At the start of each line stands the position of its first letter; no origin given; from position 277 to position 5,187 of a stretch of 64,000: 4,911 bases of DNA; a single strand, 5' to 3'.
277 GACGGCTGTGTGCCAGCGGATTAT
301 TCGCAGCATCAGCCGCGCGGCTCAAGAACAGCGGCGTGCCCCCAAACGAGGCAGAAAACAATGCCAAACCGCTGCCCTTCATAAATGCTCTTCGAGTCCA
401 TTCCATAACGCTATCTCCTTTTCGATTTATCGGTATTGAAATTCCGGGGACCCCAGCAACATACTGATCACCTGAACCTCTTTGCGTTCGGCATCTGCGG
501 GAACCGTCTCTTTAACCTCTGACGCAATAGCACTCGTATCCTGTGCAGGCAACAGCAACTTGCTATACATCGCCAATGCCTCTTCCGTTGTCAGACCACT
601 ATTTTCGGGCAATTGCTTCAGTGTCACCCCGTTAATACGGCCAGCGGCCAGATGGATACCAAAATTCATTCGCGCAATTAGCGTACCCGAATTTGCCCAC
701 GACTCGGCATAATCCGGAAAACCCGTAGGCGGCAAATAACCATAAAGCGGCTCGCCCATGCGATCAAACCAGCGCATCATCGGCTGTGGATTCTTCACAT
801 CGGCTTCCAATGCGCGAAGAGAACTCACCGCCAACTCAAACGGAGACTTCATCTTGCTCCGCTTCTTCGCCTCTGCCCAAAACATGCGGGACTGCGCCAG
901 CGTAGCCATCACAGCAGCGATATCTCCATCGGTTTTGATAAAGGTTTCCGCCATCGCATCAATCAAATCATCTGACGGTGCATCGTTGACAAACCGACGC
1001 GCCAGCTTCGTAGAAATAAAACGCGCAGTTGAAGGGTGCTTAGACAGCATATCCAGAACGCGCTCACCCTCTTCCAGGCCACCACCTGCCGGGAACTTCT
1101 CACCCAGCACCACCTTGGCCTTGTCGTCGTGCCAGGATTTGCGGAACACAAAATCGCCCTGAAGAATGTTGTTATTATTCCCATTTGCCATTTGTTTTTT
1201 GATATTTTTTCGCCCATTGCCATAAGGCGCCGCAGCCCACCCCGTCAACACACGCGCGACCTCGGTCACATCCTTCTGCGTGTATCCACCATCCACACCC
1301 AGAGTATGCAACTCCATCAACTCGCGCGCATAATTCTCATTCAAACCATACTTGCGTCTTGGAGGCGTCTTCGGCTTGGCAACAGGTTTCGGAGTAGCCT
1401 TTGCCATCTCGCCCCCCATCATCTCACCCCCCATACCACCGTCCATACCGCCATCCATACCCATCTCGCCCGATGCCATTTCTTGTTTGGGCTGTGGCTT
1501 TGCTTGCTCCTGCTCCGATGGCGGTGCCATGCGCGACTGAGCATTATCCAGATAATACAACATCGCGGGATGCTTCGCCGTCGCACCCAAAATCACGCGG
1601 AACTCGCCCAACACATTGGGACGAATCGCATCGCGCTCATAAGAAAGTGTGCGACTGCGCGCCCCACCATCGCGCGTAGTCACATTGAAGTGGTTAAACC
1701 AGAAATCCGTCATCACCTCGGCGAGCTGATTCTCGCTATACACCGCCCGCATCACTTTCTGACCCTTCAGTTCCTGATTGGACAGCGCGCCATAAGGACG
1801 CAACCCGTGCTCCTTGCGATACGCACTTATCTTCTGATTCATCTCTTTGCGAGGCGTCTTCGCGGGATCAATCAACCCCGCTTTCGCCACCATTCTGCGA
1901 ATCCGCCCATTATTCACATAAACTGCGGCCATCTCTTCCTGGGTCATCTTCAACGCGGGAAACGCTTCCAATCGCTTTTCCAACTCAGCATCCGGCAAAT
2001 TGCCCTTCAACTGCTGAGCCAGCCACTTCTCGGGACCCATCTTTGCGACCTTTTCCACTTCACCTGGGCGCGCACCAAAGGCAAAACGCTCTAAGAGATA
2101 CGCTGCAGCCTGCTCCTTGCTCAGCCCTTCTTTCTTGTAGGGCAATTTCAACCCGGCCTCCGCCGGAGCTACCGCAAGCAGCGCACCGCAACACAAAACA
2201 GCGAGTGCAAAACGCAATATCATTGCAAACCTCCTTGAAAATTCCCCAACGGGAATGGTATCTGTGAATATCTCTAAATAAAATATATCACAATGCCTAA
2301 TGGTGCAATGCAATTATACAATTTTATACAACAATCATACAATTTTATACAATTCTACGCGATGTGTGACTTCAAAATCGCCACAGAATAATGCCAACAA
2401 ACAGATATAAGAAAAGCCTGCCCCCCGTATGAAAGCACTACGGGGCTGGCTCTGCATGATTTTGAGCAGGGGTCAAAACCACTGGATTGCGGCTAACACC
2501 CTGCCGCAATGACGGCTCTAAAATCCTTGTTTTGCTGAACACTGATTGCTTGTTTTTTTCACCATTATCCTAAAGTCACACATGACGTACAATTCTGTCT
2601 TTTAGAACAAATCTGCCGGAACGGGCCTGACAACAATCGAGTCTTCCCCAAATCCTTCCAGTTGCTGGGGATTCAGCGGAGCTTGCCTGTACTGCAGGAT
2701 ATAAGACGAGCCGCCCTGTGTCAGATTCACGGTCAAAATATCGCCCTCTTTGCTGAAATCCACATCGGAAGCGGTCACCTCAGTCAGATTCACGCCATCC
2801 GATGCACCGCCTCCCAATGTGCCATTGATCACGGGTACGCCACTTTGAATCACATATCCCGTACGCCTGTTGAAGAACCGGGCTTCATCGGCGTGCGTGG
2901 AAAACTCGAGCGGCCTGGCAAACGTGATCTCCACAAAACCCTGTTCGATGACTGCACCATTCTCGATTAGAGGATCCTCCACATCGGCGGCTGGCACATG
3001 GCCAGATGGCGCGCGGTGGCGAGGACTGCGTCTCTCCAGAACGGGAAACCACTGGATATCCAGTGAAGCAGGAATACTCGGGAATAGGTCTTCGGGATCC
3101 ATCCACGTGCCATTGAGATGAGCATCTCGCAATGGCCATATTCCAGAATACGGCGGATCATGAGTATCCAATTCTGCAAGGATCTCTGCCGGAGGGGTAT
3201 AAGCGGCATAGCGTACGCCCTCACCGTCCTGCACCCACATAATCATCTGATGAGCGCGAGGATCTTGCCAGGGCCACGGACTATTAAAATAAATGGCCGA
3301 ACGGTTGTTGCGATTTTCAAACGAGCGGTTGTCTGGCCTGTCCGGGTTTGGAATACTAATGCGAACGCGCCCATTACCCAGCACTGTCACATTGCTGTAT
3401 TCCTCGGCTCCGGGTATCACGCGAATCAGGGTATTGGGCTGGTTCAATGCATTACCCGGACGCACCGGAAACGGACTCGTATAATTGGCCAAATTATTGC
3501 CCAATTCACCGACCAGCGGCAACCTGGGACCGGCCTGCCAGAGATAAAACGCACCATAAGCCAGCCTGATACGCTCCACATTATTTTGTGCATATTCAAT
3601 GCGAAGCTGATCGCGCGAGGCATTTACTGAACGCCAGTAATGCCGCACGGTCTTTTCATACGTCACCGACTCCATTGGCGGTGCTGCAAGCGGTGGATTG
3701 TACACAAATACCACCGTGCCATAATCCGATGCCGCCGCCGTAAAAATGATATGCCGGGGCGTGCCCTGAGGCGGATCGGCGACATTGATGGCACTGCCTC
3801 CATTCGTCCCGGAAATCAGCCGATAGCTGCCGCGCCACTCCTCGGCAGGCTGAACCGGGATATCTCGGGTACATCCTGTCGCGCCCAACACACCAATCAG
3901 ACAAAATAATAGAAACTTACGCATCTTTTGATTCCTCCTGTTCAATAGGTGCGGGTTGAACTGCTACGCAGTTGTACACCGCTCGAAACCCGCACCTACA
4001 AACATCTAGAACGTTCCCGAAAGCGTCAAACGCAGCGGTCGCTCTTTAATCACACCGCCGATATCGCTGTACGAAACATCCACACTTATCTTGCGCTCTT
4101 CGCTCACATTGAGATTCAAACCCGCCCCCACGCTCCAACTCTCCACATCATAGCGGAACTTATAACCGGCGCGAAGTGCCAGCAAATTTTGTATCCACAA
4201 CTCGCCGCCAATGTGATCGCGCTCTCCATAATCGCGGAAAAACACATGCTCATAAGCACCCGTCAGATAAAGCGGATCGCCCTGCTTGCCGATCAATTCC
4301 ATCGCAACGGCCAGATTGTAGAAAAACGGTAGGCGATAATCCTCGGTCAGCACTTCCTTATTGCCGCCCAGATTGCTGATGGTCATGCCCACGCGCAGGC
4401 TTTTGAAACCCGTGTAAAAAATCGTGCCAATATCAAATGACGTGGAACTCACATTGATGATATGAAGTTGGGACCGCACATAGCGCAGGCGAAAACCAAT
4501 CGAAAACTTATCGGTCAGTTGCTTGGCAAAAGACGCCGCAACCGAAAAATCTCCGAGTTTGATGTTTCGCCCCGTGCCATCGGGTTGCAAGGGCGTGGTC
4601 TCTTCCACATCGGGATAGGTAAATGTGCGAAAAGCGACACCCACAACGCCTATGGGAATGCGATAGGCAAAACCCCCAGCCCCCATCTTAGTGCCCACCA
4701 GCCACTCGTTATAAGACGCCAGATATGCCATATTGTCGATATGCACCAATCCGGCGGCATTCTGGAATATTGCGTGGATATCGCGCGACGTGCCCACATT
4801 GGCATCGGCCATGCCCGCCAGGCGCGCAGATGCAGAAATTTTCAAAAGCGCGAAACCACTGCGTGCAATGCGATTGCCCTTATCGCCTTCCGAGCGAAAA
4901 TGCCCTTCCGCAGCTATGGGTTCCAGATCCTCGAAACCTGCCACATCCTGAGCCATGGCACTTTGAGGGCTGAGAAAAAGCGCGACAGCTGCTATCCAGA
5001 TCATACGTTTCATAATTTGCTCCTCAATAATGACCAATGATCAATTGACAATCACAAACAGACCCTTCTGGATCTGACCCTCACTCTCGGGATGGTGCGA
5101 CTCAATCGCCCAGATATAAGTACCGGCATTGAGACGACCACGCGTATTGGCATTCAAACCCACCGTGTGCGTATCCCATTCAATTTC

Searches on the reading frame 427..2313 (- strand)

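Call 34: search_protein_families(library=pfam, proteins=[window:427-2313:-], max_evalue=0.00001)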
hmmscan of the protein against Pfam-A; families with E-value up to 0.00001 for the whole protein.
window:427-2313:- (628 aa): 1 family
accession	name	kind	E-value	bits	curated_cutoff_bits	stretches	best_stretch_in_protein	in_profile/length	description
PF08811.16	DUF1800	-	3.4e-131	438.7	26.1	1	73-627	2-419/419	Protein of unknown function (DUF1800)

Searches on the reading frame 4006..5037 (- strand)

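Call 34: search_protein_families(library=pfam, proteins=[window:4006-5037:-], max_evalue=0.00001)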
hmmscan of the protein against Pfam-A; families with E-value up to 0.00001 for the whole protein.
window:4006-5037:- (343 aa): 1 family
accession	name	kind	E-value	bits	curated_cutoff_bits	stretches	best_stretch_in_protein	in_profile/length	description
PF19572.5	PorV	-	2.9e-09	37.2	27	1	55-201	6-156/243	Type IX secretion system protein PorV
